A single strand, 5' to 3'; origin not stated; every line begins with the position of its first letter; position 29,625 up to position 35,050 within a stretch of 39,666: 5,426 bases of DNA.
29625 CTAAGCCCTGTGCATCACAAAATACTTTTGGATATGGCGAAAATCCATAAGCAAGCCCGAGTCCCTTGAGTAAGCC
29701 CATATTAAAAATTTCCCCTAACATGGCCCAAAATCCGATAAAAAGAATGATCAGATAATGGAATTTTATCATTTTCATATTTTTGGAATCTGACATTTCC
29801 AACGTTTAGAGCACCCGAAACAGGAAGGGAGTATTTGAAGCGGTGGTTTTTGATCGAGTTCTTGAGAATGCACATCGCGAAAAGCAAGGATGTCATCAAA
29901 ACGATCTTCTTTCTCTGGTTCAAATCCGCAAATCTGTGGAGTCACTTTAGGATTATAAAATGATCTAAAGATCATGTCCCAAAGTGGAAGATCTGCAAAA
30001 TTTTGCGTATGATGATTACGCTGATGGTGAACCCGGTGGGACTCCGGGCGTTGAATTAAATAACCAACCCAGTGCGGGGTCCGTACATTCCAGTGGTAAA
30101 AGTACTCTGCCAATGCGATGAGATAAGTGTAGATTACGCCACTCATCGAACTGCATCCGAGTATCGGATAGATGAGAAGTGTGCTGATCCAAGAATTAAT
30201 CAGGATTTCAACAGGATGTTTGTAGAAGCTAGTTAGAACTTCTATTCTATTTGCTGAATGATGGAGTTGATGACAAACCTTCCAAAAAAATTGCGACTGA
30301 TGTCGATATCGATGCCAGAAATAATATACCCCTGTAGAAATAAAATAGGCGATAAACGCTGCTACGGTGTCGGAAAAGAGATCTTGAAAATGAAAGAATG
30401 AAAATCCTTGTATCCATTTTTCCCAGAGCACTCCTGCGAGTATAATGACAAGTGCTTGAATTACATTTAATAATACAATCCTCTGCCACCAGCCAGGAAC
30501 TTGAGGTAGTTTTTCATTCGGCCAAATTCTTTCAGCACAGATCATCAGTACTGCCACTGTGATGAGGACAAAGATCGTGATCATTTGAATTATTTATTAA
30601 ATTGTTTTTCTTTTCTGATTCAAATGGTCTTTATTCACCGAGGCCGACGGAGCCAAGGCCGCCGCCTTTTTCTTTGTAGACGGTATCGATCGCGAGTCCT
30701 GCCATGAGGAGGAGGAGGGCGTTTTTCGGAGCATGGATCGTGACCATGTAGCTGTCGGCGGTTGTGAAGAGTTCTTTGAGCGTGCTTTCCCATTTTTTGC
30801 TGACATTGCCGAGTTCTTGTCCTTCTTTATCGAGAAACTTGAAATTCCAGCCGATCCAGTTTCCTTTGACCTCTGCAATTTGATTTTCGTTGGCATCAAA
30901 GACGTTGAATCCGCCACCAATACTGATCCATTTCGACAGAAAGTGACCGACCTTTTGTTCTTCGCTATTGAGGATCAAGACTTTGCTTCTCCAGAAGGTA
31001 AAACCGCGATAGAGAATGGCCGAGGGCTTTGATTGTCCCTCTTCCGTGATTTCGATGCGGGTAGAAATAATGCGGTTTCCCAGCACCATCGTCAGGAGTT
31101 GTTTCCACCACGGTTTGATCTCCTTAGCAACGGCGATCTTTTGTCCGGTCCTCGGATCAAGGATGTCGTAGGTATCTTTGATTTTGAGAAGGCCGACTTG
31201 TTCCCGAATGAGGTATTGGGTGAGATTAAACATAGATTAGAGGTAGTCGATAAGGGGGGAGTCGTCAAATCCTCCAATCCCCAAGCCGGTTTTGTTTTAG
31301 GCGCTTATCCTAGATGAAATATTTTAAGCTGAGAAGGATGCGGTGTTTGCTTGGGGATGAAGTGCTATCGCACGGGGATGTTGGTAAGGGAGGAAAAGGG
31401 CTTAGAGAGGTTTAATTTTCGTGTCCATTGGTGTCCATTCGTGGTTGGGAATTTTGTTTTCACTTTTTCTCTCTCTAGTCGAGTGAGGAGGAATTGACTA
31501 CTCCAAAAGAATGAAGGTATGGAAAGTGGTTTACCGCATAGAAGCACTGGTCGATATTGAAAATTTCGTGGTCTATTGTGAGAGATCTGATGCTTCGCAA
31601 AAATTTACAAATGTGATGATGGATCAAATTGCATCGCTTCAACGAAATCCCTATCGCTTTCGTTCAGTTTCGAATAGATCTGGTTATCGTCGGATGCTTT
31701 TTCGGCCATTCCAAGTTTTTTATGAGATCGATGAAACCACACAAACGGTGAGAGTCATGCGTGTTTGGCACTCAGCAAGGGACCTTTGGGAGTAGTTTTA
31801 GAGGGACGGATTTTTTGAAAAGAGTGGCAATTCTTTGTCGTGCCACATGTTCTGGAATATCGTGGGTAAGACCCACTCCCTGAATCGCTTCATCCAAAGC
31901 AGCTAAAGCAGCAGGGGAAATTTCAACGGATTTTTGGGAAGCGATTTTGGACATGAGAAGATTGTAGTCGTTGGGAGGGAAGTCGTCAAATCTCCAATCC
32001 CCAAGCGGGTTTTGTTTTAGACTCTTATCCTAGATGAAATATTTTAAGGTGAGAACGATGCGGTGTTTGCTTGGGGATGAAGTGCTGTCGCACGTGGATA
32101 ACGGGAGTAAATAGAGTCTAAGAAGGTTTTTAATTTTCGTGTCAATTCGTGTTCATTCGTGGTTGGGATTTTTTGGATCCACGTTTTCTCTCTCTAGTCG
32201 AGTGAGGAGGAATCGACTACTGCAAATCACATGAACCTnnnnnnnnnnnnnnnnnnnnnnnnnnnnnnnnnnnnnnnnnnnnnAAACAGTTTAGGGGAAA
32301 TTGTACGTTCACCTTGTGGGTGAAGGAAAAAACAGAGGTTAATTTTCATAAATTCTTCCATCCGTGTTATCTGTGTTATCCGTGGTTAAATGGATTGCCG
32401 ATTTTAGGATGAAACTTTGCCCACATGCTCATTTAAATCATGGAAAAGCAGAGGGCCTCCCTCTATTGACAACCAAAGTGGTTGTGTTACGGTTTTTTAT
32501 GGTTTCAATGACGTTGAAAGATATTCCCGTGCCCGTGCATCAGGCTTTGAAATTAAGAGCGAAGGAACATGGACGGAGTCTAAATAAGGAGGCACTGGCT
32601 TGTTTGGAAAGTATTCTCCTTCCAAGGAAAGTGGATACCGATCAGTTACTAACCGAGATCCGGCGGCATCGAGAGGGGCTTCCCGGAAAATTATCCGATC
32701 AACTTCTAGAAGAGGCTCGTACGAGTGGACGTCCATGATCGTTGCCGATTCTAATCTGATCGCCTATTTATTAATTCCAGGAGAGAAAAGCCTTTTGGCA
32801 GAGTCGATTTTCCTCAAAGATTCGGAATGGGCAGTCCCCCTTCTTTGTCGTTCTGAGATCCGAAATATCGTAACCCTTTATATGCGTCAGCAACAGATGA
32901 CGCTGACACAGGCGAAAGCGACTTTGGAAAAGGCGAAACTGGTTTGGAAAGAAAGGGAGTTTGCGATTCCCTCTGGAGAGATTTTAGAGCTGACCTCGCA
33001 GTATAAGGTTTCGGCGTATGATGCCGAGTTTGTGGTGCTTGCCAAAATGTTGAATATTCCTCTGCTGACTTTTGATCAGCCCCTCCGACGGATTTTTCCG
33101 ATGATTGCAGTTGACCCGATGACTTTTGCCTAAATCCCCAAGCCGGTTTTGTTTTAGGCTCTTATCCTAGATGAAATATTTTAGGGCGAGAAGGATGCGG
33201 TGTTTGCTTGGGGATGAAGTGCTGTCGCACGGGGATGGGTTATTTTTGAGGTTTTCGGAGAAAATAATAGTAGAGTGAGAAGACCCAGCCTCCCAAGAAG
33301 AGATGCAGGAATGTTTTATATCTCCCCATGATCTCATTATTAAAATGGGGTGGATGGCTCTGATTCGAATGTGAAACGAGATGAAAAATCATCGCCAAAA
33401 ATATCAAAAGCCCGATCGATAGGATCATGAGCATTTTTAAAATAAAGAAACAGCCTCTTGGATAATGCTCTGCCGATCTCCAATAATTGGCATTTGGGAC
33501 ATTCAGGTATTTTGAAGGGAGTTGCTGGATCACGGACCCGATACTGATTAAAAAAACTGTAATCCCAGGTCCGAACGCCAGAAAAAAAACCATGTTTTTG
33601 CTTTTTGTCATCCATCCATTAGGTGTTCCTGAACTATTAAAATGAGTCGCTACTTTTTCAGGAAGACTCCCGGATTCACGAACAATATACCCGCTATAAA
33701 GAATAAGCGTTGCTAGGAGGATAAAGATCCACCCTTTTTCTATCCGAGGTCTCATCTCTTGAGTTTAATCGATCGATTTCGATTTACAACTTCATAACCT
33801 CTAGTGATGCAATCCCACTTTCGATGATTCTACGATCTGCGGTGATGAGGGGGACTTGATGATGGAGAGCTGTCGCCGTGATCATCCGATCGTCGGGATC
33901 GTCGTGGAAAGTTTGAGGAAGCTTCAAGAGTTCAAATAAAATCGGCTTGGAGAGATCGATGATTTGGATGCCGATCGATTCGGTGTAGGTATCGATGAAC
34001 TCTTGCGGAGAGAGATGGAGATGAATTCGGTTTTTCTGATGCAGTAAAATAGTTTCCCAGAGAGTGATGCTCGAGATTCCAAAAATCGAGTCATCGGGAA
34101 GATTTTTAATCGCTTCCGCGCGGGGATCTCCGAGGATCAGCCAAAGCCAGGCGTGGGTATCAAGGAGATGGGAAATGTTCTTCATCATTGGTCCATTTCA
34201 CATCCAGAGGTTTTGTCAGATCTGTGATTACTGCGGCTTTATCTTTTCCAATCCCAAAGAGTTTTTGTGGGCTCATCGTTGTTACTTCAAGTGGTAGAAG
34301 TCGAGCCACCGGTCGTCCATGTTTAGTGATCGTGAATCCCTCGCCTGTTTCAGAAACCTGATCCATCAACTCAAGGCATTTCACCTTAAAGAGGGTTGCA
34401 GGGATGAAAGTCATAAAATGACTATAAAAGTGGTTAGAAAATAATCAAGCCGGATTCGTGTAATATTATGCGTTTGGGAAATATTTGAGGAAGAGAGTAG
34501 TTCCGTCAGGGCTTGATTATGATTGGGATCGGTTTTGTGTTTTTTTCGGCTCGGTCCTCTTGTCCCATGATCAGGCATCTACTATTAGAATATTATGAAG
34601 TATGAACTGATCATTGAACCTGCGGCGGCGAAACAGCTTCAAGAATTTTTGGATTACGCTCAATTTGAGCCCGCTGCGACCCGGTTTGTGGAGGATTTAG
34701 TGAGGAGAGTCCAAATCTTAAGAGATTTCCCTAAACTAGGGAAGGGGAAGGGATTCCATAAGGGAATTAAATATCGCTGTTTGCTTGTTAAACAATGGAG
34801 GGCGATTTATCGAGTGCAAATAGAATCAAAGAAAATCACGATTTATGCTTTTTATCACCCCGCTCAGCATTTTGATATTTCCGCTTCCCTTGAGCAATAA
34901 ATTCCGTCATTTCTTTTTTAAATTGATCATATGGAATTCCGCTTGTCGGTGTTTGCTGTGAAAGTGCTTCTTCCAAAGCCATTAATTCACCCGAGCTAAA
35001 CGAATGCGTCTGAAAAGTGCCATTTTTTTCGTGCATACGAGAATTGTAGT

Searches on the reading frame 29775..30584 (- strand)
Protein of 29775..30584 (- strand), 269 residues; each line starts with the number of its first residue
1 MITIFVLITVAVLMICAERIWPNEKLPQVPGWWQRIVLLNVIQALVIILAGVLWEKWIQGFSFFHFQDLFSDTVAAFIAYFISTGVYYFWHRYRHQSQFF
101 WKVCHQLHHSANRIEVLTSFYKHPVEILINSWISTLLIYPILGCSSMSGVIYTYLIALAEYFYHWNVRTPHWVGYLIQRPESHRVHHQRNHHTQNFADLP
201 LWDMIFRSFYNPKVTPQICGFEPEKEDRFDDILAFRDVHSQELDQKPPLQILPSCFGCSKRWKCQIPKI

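Call 59: search_protein_families(library=pfam, proteins=[window:29775-30584:-], max_evalue=0.001)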
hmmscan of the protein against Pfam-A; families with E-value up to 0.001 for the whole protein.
window:29775-30584:- (269 aa): 1 family
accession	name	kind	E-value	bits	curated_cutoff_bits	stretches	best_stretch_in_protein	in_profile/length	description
PF04116.19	FA_hydroxylase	-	1.5e-24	87.4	31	1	78-207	3-131/132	Fatty acid hydroxylase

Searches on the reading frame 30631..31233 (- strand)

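Call 59: search_protein_families(library=pfam, proteins=[window:30631-31233:-], max_evalue=0.001)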
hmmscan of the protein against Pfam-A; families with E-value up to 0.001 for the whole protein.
window:30631-31233:- (200 aa): 1 family
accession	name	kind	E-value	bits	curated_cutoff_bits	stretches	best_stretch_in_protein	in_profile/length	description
PF03803.21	Scramblase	-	2e-12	47.3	25.4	1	85-188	108-220/221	Scramblase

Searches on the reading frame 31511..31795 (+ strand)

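Call 60: search_protein_families(library=pfam, proteins=[window:31511-31795:+], max_evalue=0.001)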
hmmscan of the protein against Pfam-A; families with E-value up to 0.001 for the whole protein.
window:31511-31795:+ (94 aa): 1 family
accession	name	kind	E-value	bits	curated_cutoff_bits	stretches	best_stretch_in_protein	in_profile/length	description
PF05016.21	ParE_toxin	-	9.6e-11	42.6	23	1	11-91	6-88/89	ParE toxin of type II toxin-antitoxin system, parDE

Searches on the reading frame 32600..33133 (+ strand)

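Call 60: search_protein_families(library=pfam, proteins=[window:32600-33133:+], max_evalue=0.001)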
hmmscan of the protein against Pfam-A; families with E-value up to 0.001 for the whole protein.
window:32600-33133:+ (177 aa): 1 family
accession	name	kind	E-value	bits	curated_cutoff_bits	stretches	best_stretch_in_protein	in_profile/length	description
PF01850.27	PIN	-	8.5e-06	26.8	23.6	1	47-165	1-117/120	PIN domain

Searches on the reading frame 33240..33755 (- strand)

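Call 60: search_protein_families(library=pfam, proteins=[window:33240-33755:-], max_evalue=0.001)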
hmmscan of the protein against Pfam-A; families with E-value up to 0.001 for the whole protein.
window:33240-33755:- (171 aa): 1 family
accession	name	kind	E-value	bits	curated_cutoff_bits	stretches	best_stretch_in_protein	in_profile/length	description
PF07853.16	DUF1648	-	8.4e-10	38.6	28.7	1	29-59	15-44/49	Domain of unknown function (DUF1648)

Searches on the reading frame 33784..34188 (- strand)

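Call 60: search_protein_families(library=pfam, proteins=[window:33784-34188:-], max_evalue=0.001)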
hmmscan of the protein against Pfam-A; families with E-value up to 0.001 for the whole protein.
window:33784-34188:- (134 aa): 1 family
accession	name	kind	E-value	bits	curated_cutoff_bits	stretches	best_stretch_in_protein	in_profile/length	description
PF01850.27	PIN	-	1.8e-15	58.1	23.6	1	8-121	2-114/120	PIN domain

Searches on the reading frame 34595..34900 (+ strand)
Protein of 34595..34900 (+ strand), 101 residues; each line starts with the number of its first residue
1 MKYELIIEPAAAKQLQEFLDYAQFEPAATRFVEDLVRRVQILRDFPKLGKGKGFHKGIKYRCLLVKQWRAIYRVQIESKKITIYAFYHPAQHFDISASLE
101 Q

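Call 60: search_protein_families(library=pfam, proteins=[window:34595-34900:+], max_evalue=0.001)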
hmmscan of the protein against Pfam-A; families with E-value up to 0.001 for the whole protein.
window:34595-34900:+ (101 aa): 1 family
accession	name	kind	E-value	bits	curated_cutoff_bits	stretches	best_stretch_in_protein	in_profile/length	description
PF05016.21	ParE_toxin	-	1.2e-09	39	23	1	6-91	2-87/89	ParE toxin of type II toxin-antitoxin system, parDE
